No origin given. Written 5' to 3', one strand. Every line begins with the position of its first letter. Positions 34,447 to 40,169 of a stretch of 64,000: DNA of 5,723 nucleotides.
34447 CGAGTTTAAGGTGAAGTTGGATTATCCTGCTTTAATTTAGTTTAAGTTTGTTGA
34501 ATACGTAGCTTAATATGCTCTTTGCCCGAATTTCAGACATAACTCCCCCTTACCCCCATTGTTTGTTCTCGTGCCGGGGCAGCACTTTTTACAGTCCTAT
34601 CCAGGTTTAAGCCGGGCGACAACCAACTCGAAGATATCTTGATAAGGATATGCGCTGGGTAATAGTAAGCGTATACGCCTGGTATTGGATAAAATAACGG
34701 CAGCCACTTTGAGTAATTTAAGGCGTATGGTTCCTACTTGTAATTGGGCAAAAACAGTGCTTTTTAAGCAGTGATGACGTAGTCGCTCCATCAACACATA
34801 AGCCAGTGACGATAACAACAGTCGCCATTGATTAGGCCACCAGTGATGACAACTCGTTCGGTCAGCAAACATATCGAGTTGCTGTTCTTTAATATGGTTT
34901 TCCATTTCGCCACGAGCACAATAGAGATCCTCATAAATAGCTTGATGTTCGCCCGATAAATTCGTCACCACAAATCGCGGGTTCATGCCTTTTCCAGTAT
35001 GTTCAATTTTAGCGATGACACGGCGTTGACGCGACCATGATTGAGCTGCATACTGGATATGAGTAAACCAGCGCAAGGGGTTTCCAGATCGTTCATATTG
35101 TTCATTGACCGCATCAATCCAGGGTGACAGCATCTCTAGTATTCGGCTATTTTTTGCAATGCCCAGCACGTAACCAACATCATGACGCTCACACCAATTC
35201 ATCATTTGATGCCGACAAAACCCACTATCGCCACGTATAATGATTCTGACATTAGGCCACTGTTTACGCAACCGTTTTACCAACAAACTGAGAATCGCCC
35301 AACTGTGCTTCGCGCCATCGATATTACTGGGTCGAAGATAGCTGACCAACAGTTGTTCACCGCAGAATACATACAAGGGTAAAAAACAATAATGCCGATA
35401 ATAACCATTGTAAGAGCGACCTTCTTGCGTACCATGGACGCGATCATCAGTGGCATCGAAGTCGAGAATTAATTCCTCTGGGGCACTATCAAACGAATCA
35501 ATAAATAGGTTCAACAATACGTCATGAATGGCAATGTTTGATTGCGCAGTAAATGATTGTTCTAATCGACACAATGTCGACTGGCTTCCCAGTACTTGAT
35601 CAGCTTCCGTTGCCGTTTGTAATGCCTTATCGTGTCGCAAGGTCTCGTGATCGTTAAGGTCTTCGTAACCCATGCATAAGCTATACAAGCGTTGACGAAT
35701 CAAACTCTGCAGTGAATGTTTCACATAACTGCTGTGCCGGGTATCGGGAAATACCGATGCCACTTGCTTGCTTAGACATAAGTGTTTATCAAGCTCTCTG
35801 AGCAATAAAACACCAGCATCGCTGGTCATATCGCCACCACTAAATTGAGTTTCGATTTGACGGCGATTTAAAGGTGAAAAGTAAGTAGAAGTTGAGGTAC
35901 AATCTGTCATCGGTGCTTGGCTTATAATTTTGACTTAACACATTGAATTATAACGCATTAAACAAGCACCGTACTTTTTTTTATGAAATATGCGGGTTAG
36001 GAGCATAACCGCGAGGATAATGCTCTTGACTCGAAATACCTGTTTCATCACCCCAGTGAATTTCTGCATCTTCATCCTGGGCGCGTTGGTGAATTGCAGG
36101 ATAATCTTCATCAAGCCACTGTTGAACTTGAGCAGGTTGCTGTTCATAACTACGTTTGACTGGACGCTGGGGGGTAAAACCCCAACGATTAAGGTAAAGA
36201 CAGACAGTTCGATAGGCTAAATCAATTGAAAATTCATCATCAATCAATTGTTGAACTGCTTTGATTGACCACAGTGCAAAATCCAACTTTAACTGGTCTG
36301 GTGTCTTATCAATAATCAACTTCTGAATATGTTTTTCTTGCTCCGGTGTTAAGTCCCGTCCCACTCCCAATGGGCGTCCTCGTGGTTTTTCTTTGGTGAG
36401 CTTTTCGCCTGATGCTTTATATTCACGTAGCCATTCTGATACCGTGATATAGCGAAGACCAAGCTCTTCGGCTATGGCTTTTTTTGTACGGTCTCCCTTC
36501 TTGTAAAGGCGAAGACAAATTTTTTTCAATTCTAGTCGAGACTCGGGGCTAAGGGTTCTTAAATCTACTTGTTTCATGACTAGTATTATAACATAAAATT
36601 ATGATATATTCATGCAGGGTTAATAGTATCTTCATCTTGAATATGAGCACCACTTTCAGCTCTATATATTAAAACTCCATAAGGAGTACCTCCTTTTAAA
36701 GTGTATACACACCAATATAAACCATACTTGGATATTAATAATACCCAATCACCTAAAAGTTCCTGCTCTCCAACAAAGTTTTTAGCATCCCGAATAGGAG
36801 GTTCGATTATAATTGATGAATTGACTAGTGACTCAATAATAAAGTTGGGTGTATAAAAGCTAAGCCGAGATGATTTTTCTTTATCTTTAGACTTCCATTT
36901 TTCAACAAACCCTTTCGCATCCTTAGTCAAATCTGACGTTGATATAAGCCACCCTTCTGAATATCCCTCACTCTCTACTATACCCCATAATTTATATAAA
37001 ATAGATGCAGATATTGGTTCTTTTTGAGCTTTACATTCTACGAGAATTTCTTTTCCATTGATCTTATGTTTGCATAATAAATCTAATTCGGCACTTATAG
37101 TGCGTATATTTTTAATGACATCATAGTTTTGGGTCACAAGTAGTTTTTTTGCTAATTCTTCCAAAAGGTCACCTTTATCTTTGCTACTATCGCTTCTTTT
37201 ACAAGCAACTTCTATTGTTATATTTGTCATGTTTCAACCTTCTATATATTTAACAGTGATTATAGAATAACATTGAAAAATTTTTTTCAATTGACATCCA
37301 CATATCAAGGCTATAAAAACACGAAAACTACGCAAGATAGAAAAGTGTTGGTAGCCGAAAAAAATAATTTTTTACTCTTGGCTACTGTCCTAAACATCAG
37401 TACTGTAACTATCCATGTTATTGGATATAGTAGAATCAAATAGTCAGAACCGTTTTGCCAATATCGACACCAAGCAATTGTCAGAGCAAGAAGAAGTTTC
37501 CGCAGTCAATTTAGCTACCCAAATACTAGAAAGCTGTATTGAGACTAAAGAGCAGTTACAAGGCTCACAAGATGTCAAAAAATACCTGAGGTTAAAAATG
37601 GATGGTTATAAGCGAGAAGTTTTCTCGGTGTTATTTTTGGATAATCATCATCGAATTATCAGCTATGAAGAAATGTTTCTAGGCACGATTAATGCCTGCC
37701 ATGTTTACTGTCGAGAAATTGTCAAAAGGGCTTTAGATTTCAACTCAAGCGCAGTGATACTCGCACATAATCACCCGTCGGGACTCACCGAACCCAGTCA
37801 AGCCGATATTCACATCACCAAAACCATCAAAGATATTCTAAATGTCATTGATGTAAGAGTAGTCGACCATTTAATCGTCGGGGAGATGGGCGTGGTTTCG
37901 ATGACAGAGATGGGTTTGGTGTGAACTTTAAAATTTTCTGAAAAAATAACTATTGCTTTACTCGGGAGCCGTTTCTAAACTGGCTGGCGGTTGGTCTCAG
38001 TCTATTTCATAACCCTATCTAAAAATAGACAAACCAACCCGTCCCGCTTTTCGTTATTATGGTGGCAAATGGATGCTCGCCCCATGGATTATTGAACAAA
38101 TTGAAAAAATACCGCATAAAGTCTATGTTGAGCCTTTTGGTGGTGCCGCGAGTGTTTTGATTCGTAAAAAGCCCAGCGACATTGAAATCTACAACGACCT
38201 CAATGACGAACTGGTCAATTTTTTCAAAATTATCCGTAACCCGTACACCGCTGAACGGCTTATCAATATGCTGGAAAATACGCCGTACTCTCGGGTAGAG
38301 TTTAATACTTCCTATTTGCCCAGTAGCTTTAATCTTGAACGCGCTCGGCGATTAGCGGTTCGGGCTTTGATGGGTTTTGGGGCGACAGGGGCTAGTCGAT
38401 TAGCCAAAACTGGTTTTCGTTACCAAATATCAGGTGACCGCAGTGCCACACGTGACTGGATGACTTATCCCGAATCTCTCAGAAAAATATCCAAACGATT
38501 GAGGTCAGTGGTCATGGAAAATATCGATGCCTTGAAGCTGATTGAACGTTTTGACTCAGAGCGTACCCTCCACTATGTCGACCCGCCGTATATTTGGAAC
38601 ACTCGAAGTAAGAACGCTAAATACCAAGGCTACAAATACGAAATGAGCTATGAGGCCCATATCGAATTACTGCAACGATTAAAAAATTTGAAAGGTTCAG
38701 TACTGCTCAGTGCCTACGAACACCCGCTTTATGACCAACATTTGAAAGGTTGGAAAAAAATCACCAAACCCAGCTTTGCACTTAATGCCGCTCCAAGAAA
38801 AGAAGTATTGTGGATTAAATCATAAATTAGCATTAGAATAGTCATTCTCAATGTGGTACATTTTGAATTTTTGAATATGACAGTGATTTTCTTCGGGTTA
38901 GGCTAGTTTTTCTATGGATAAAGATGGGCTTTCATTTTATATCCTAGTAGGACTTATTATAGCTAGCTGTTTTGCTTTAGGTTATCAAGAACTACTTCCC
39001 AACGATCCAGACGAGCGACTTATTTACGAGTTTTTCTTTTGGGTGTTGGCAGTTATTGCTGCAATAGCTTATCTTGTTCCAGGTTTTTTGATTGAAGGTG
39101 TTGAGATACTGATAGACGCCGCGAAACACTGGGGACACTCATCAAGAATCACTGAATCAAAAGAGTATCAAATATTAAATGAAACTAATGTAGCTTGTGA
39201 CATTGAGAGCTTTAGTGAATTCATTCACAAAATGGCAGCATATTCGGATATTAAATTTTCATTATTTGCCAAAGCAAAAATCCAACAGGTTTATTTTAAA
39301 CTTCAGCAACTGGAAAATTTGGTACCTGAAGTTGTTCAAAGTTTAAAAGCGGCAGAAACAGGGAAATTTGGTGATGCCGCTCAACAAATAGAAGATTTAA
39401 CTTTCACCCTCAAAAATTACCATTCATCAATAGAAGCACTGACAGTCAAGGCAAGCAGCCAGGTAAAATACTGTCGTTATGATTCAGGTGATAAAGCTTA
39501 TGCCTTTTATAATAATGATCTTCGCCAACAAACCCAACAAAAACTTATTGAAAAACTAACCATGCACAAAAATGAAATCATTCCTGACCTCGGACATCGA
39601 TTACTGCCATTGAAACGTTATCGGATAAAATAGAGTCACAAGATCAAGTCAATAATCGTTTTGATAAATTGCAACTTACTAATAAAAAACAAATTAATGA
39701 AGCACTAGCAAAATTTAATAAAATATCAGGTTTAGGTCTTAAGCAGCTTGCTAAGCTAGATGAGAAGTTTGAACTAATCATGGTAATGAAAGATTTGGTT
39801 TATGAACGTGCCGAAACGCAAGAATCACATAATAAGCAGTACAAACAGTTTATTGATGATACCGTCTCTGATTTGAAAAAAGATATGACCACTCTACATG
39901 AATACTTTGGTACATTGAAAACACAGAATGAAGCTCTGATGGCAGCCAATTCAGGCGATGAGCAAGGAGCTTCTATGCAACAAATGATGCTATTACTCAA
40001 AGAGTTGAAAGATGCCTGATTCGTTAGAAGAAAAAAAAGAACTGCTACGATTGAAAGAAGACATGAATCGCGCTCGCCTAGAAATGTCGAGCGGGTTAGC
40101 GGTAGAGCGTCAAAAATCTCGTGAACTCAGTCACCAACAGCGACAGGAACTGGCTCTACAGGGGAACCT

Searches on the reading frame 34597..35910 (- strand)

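Call 47: search_protein_families(library=pfam, proteins=[window:34597-35910:-], max_evalue=0.001)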
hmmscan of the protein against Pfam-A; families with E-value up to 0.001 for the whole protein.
window:34597-35910:- (437 aa): 2 families
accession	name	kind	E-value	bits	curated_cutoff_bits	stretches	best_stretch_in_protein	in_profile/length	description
PF13701.12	DDE_Tnp_1_4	-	8.4e-167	555.2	34.7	1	12-435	2-431/435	Transposase DDE domain group 1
PF01609.27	DDE_Tnp_1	-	9.1e-14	52.1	23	1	145-373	3-200/200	Transposase DDE domain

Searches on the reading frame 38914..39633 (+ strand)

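Call 3: search_protein_families(library=pfam, proteins=[window:38914-39633:+], max_evalue=0.1)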
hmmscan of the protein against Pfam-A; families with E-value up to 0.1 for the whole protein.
window:38914-39633:+ (239 aa): 1 family
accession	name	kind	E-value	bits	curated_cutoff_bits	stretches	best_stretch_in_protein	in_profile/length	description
PF07361.16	Cytochrom_B562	-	0.097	13.7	30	0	131-172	59-100/102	Cytochrome b562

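Call 4: search_protein_families(library=padloc, proteins=[window:38914-39633:+], max_evalue=0.1)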
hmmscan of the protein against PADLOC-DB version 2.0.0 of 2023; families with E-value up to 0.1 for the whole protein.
window:38914-39633:+ (239 aa): 0 families

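Call 5: search_protein_families(library=ncbifam, proteins=[window:38914-39633:+], max_evalue=0.1)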
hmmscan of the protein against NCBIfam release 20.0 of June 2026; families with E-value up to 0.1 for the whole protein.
window:38914-39633:+ (239 aa): 0 families

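Call 6: search_protein_families(library=phrogs, proteins=[window:38914-39633:+], max_evalue=0.1)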
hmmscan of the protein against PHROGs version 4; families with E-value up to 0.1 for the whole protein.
window:38914-39633:+ (239 aa): 1 family
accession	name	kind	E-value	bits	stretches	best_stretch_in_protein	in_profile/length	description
phrog_3476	-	unknown function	0.078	14.2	0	84-135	47-96/123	-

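Call 75: search_protein_families(library=pfam, proteins=[L085:977-2230:+, L085:2340-2780:-, L085:2954-3625:+], max_evalue=0.01)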
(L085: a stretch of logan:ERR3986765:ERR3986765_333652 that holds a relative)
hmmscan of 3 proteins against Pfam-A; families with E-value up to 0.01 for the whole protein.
L085:977-2230:+ (417 aa): 1 family
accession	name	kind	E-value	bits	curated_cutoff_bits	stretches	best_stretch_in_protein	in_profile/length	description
PF04326.19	SLFN_AlbA_2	-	4.8e-17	63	25.3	1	271-401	1-117/118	Schlafen, AlbA_2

L085:2340-2780:- (146 aa): 0 families

L085:2954-3625:+ (224 aa): 0 families

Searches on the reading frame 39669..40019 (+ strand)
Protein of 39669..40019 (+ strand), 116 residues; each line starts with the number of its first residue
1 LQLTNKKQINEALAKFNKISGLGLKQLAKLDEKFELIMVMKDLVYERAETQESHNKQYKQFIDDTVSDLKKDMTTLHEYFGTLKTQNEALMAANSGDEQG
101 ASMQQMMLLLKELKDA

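Call 3: search_protein_families(library=pfam, proteins=[window:39669-40019:+], max_evalue=0.1)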
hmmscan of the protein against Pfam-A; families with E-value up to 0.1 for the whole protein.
window:39669-40019:+ (116 aa): 1 family
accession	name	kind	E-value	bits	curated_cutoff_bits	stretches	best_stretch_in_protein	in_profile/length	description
PF17111.11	PigL_N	-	0.033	14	27.2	1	40-90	133-183/209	Pigment biosynthesis cluster protein PigL N-terminal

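Call 4: search_protein_families(library=padloc, proteins=[window:39669-40019:+], max_evalue=0.1)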
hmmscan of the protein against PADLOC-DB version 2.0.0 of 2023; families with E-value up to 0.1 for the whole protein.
window:39669-40019:+ (116 aa): 0 families

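Call 5: search_protein_families(library=ncbifam, proteins=[window:39669-40019:+], max_evalue=0.1)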
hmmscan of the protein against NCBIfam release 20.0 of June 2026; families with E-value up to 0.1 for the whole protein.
window:39669-40019:+ (116 aa): 2 families
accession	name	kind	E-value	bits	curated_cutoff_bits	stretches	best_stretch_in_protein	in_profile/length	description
TIGR02550.1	flagell_flgL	equivalog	0.0035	16.8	127.2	1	48-115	51-118/387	flagellar hook-associated protein FlgL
NF052401.1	AdhsnEplAEhrl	equivalog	0.021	15.3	150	1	57-103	8-54/103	adhesin EplA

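Call 6: search_protein_families(library=phrogs, proteins=[window:39669-40019:+], max_evalue=0.1)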
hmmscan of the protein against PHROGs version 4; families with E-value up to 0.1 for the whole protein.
window:39669-40019:+ (116 aa): 6 families
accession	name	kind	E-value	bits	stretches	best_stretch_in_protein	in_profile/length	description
phrog_2932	-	head and packaging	0.013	16.3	1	46-98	44-96/224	head scaffolding protein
phrog_9351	-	unknown function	0.029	15.4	1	35-83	78-126/159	-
phrog_29047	-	unknown function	0.042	14.8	1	41-91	72-122/159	-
phrog_38067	-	unknown function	0.06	14.6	1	6-82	17-95/103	-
phrog_18076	-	other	0.075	14.4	0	35-90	39-93/106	hol-like chemotaxis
phrog_3017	-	head and packaging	0.093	12.9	1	8-94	258-345/402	head maturation protease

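Call 75: search_protein_families(library=pfam, proteins=[L085:977-2230:+, L085:2340-2780:-, L085:2954-3625:+], max_evalue=0.01)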
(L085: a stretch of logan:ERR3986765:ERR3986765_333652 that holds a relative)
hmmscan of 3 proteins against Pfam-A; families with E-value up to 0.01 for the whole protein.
L085:977-2230:+ (417 aa): 1 family
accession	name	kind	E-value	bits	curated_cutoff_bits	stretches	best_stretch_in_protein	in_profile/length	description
PF04326.19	SLFN_AlbA_2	-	4.8e-17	63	25.3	1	271-401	1-117/118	Schlafen, AlbA_2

L085:2340-2780:- (146 aa): 0 families

L085:2954-3625:+ (224 aa): 0 families
